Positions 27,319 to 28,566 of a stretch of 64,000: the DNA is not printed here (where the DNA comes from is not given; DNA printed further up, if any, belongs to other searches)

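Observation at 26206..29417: XRE / PD-(D/E)xK-like / Beta-protein-like / RES-domain four-gene operon: candidate undescribed NAD+-targeting defence system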

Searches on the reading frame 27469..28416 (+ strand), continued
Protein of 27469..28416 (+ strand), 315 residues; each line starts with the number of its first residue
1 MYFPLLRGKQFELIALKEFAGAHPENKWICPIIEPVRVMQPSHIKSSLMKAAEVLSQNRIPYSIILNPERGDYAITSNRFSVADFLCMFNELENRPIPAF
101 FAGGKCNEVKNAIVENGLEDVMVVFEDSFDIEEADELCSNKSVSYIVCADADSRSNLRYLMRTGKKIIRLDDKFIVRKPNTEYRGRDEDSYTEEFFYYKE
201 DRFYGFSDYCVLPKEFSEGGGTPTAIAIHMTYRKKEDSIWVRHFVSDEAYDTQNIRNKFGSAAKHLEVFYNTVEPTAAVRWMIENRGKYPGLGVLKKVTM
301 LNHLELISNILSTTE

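Call 56: get_annotated_region(hit=H13, flank=4000)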
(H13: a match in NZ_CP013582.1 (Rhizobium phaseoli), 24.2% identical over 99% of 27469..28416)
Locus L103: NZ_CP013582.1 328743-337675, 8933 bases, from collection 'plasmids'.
description: Rhizobium phaseoli strain N261 plasmid pRphaN261b, complete sequence
organism: Rhizobium phaseoli (NCBI taxid 396)
taxonomy: Bacteria; Pseudomonadota; Alphaproteobacteria; Hyphomicrobiales; Rhizobiaceae; Rhizobium; Rhizobium phaseoli
host: -; source: Phaseolus vulgaris,Whole organism,Legume-root nodule,legume-root nodule; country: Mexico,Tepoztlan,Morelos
typing (MOB-suite, as given by PLSDB): non-mobilizable
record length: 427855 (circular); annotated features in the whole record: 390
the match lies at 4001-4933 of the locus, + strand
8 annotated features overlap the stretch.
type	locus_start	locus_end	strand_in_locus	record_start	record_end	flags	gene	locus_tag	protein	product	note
CDS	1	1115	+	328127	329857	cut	-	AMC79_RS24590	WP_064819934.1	hypothetical protein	-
CDS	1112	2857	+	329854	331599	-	-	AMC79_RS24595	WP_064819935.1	hypothetical protein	-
CDS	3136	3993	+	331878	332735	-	-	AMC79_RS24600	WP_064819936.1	sce7726 family protein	-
CDS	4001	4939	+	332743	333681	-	-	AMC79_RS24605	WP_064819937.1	sce7725 family protein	-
CDS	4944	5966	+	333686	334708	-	-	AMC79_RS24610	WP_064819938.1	RES family NAD+ phosphorylase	-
CDS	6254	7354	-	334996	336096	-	-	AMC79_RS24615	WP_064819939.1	D-TA family PLP-dependent enzyme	-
CDS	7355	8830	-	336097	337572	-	-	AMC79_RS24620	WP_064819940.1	M81 family metallopeptidase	-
CDS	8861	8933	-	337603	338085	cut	-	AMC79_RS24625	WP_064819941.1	hypothetical protein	-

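Call 60: search_dna_similar(query=window:27469-28416:+, collection=phages, mode=protein, max_rows=20)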
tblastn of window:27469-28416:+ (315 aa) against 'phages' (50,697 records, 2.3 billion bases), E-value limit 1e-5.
Records with a match: 3; places in all: 3; records where one place covers at least 80% of the query: 3.
Best place of each record, by identity: <60% 3.
By first word of the organism name: Bacteriophage 1; Listeria 1; Salmonella 1.
By host as written in the record: - 1; Listeria monocytogenes 1; Homo sapiens 1.
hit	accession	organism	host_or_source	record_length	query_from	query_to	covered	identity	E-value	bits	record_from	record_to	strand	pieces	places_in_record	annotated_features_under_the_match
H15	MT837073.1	Bacteriophage sp.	human fecal samples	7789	1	312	99%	37.3%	4e-62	218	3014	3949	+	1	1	record has no annotation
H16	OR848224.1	Listeria phage LM 4-14-1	Listeria monocytogenes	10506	1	311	99%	28.6%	5e-25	111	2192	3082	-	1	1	record has no annotation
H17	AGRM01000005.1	Salmonella enterica subsp. houtenae str. ATCC BAA-1581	Homo sapiens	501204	1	311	99%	28.1%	4e-24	108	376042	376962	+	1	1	hypothetical protein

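Call 61: search_protein_families(library=pfam, proteins=[L101:3306-3995:+, L101:4001-4957:+, L101:5001-5513:+, L100:4922-5992:+, L102:4954-5976:+], max_evalue=0.01)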
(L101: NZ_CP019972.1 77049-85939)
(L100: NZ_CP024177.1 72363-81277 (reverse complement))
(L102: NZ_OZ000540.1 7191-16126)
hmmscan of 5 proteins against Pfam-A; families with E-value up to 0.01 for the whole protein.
L101:3306-3995:+ (229 aa): 0 families

L101:4001-4957:+ (318 aa): 0 families

L101:5001-5513:+ (170 aa): 1 family
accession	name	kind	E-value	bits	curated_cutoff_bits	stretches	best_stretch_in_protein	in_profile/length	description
PF00583.31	Acetyltransf_1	-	3e-07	31.2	20.7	1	37-142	16-111/116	Acetyltransferase (GNAT) family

L100:4922-5992:+ (356 aa): 2 families
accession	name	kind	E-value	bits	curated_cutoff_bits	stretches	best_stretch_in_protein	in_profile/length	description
PF08808.17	RES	-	8.3e-15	55.6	23.2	1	185-328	15-143/157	RES domain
PF18870.6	HEPN_RES_NTD1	-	9.8e-05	23.1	27.4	0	26-128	5-124/131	HEPN/RES N-terminal domain 1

L102:4954-5976:+ (340 aa): 1 family
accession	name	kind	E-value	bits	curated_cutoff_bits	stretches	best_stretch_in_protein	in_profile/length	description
PF08808.17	RES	-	2.6e-19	70.2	23.2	1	180-318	18-141/157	RES domain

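Call 62: get_annotated_region(hit=H16, flank=4000)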
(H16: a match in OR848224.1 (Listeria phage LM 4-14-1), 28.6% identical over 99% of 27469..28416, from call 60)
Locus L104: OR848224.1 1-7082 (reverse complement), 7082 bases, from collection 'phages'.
description: UNVERIFIED_ORG: Listeria phage LM 4-14-1 clone NODE_127_length_10506_cov_3.871129 genomic sequence.
organism: Listeria phage LM 4-14-1 (NCBI taxid 3113836)
taxonomy: Viruses
host: Listeria monocytogenes; source: wastewater; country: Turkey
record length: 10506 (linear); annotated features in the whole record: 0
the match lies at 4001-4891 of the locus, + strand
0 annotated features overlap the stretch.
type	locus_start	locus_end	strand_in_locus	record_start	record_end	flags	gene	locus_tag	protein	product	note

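Call 63: get_annotated_region(hit=H17, flank=4000)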
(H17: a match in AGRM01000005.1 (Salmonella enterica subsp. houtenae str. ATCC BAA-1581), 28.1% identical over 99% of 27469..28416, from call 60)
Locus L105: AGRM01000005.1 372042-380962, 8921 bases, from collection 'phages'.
description: Salmonella enterica subsp. houtenae str. ATCC BAA-1581 SEHO0AFNL_Contig0.6, whole genome shotgun sequence.
organism: Salmonella enterica subsp. houtenae str. ATCC BAA-1581 (NCBI taxid 523831)
taxonomy: Bacteria; Pseudomonadati; Pseudomonadota; Gammaproteobacteria; Enterobacterales; Enterobacteriaceae; Salmonella
host: Homo sapiens; source: -; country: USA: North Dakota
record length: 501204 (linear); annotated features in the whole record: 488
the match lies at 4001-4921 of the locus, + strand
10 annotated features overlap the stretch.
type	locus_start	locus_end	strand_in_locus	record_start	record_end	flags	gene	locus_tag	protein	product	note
CDS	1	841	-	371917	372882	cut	-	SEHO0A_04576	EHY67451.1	ICE-like protease p20 domain protein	-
CDS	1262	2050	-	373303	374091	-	-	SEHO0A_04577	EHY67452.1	hypothetical protein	-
CDS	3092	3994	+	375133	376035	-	-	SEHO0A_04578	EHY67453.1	hypothetical protein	-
CDS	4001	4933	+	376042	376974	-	-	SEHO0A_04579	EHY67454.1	hypothetical protein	-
CDS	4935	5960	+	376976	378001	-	-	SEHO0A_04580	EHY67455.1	RES domain protein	-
CDS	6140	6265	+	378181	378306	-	-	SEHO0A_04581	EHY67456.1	hypothetical protein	-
CDS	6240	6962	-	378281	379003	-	-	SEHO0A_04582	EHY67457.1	site-specific recombinase, phage integrase family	-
CDS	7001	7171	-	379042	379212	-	-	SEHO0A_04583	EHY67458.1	hypothetical protein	-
CDS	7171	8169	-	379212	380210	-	-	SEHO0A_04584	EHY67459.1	integrating conjugative element protein, PFL_4705 family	-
CDS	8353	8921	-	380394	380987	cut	-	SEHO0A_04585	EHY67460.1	integrating conjugative element protein, PFL_4704 family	-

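Call 64: get_annotated_region(hit=H15, flank=4000)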
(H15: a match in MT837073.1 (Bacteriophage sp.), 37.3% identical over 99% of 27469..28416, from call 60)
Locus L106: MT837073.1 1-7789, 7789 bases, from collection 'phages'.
description: UNVERIFIED: Bacteriophage sp. clone scaffold_3816 genomic sequence.
organism: Bacteriophage sp. (NCBI taxid 38018)
taxonomy: Viruses
host: -; source: human fecal samples; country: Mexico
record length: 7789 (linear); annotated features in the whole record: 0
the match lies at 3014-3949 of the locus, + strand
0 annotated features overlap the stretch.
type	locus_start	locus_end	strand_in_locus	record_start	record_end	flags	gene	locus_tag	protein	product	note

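Call 65: predict_structure(alignment_id=A4)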
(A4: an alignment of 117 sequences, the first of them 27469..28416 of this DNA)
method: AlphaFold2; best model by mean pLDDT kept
length: 315 residues; sequences in the alignment: 117
mean_pLDDT: 92.5   pTM: 0.91
mean pLDDT of the five models: 92.5, 91.6, 91.2, 91.1, 90.5
residues with pLDDT >= 90: 257; 70-90: 47; 50-70: 10; < 50: 1
segments of 3 or more residues with pLDDT < 50: none
pLDDT, mean of each block of 10 residues (from residue 1): 93 96 96 86 73 97 95 85 90 96 96 97 94 96 96 90 96 92 94 94 94 75 90 96 97 94 97 96 94 93 97 83
secondary structure, 60 per line:
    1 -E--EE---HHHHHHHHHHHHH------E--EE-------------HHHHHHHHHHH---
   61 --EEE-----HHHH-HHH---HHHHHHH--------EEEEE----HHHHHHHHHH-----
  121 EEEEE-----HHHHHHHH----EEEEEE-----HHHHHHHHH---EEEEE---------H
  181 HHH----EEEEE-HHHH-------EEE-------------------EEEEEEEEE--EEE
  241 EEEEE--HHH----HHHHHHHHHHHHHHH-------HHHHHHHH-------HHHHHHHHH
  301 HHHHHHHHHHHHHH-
elements in order: H10-22 H47-57 E63-65 H71-74 H82-88 E97-101 H106-115 E121-125 H131-138 E143-148 H154-162 E166-170 H180-183 E188-192 H194-197 E205-207 E227-235 E238-245 H255-269 H277-284 H292-314

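Call 78: search_protein_families(library=pfam, alignment_id=A4, max_evalue=0.05)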
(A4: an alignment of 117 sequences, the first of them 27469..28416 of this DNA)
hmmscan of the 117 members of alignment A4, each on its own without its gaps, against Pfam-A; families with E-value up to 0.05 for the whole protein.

A. member 1, window:27469-28416:+ (315 aa): 1 family
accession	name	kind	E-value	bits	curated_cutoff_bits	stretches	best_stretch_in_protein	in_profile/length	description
PF14350.11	Beta_protein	-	0.03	14.3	27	0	2-59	1-62/342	Beta protein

B. families by the number of members that match (of 117 scanned): 14 families
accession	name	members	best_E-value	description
PF14350.11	Beta_protein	17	4.1e-05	Beta protein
PF12138.14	Spherulin4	2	0.014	Spherulation-specific family 4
PF12698.13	ABC2_membrane_3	2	0.014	ABC-2 family transporter protein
PF07648.20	Kazal_2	1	0.012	Kazal-type serine protease inhibitor domain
PF01793.22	Glyco_transf_15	1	0.015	Glycolipid 2-alpha-mannosyltransferase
PF04741.18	InvH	1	0.02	InvH outer membrane lipoprotein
PF14565.11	IL22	1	0.023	Interleukin 22 IL-10-related T-cell-derived-inducible factor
PF09796.14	QCR10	1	0.026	Ubiquinol-cytochrome-c reductase complex subunit (QCR10)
PF20376.4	DUF6671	1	0.027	Domain of unknown function (DUF6671)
PF07802.16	GCK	1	0.034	GCK domain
PF00046.35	Homeodomain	1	0.034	Homeodomain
PF08232.17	Striatin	1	0.04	Striatin family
PF25292.1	Beta-prop_CGLA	1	0.042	Lambda-carrageenase beta-propeller domain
PF03196.18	DUF261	1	0.049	Protein of unknown function, DUF261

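Call 81: find_related_loci(query=A1, collection=viral_contigs, flank=6000)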
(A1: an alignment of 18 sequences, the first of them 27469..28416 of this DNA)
Query A1 (315 aa) in viral_contigs; peptide patterns used: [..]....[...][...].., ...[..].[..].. (x = any residue, [..] = any of these).
31 stretches matched a pattern; 13 encode a relative of the query (tblastn E <= 1e-3); 13 distinct loci.
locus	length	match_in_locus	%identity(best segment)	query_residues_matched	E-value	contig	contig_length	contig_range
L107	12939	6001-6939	33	1-312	6e-51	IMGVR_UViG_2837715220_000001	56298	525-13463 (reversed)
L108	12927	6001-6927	30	1-311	7e-37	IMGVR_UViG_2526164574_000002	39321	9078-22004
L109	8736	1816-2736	29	1-311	1e-34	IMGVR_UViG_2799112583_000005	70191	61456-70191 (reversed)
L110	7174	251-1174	28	1-311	4e-33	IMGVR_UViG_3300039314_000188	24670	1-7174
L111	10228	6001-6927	30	1-308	1e-31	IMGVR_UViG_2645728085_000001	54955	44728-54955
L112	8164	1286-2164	31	1-305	4e-27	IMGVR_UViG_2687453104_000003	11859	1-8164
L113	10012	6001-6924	27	1-309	8e-27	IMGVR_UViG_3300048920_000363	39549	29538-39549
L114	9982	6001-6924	27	1-309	8e-27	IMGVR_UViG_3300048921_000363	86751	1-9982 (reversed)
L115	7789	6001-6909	29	1-313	3e-26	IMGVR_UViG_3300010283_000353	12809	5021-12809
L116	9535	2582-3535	24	1-314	5e-13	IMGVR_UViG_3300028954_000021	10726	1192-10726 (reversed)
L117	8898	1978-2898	26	1-309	2e-23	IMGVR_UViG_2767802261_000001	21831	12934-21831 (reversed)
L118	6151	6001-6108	70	1-37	2e-9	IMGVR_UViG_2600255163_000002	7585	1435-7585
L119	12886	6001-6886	50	1-311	5e-8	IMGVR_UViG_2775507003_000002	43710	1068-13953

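Call 88: search_protein_representatives(alignment_id=A4)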
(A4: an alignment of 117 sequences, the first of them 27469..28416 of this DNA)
Query: 117 sequences, 311 profile positions. Proteins with E-value up to 0.001 (for the whole library): 1471; up to 1e-10: 1142; up to 1e-30: 626. The best 150 are listed.
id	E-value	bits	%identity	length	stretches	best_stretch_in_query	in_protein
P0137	1.8e-135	467.7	-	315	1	1-310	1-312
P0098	6.9e-130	449.4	-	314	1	1-310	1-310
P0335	1.5e-117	408.8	-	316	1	1-309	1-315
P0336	2.5e-116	404.8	-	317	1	1-310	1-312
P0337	1.8e-114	398.7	-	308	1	1-310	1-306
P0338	5.3e-112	390.6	-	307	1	1-308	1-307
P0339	3.5e-110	384.6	-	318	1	1-307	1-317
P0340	1.3e-108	379.5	-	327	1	2-310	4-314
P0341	3.9e-108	377.9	-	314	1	1-310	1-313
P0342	1.1e-107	376.4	-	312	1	1-308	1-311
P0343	2.3e-104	365.5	-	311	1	1-306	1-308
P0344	7.7e-104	363.8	-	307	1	1-310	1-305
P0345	5.8e-103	360.9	-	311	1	1-310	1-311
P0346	6.7e-103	360.7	-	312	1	1-310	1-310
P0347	1.6e-100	352.9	-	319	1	2-310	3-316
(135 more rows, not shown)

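Call 94: fold_search(model_id=the predicted structure, library=viral)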
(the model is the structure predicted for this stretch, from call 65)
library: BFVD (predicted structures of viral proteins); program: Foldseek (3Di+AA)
matches with E <= 10: 852; with E <= 0.001: 2
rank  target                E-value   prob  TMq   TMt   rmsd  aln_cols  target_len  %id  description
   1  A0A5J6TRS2            6.7e-10  1.00  0.64  0.55   6.7       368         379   14  Uncharacterized protein [Gordonia phage Powerball]
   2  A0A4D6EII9            7.8e-05  0.99  0.31  0.24  16.8       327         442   12  Metallo-dependent hydrolase domain containing protein [Pandoravirus celtis]
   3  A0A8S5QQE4            1.3e-03  0.99  0.44  0.23   8.4       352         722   10  Uncharacterized protein [Myoviridae sp. ctgXL3]
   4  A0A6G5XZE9            2.9e-03  0.98  0.40  0.30  11.0       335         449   10  (no name in the UniProt tables at hand)
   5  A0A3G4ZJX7            4.6e-03  0.99  0.39  0.45   7.1       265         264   11  Glycerophosphodiester phosphodiesterase [Terrestrivirus sp.]
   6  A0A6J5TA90            1.4e-02  0.85  0.40  0.41  11.9       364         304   10  COG2070 Dioxygenases related to 2-nitropropane dioxygenase [uncultured Caudovirales phage]
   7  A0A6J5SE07            2.0e-02  0.91  0.35  0.14   8.1       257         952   10  Tip attachment protein J central straight fiber domain-containing protein [uncultured Caudovirales phage]
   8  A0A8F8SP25            2.3e-02  0.84  0.36  0.37   7.5       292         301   10  (no name in the UniProt tables at hand)
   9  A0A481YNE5            2.3e-02  0.13  0.14  0.14  17.5       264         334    9  Uncharacterized protein [Pithovirus LCDPAC02]
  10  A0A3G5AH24            2.4e-02  0.28  0.23  0.23  14.1       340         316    8  Uncharacterized protein [Sylvanvirus sp.]
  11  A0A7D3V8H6            3.1e-02  0.23  0.21  0.22  16.1       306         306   10  Uncharacterized protein [Fadolivirus FV1/VV64]
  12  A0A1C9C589            3.3e-02  0.93  0.36  0.49   7.9       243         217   11  Putative glycerophosphodiester phosphodiesterase [Heterosigma akashiwo virus 01]
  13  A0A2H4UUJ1            3.3e-02  0.91  0.35  0.17   7.1       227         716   14  Glycosyltransferase/phospholipase [Bodo saltans virus]
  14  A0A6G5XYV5            3.9e-02  0.28  0.27  0.24  13.1       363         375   12  (no name in the UniProt tables at hand)
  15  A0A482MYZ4            3.9e-02  0.12  0.19  0.14  18.9       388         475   10  VWFA domain-containing protein [Escherichia phage vB_EcoM_KWBSE43-6]
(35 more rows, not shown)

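Call 100: search_protein_families(library=phrogs, proteins=[window:27469-28416:+], max_evalue=0.001)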
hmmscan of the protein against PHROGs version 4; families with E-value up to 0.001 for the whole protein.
window:27469-28416:+ (315 aa): 1 family
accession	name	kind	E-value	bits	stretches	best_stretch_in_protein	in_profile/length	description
phrog_34524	-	unknown function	1.1e-30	108.1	1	1-310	1-321/328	-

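Call 104: search_protein_families(library=padloc, alignment_id=A8, max_evalue=1e-10)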
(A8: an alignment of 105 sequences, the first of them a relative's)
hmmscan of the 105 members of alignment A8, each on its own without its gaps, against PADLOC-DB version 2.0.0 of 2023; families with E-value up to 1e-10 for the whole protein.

A. member 1, L020:2717-3979:+ (420 aa): 1 family
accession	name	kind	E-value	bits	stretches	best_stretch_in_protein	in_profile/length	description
PDLC04990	PDC-S31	-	2e-11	42.2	1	250-354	106-206/259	-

B. families by the number of members that match (of 105 scanned): 105 families (the first 25 are shown)
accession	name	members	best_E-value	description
PDLC03066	Specificity_I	3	6.8e-76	Type I specificity subunit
PDLC03068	Specificity_I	3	1.1e-63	Type I specificity subunit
PDLC03164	Specificity_I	3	2.6e-58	Type I specificity subunit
PDLC03099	Specificity_I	3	2.7e-56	Type I specificity subunit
PDLC03089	Specificity_I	3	1.3e-49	Type I specificity subunit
PDLC03094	Specificity_I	3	1.4e-48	Type I specificity subunit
PDLC03086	Specificity_I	3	2.1e-45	Type I specificity subunit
PDLC03168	Specificity_I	3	6.8e-42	Type I specificity subunit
PDLC03092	Specificity_I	3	1.6e-36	Type I specificity subunit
PDLC03104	Specificity_I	3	2.1e-36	Type I specificity subunit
PDLC03019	MTase_I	3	1.1e-31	Type I methyltransferase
PDLC03135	Specificity_I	3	4.6e-31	Type I specificity subunit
PDLC03087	Specificity_I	3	1.4e-29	Type I specificity subunit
PDLC03079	Specificity_I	3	8.4e-29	Type I specificity subunit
PDLC03090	Specificity_I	3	8.4e-27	Type I specificity subunit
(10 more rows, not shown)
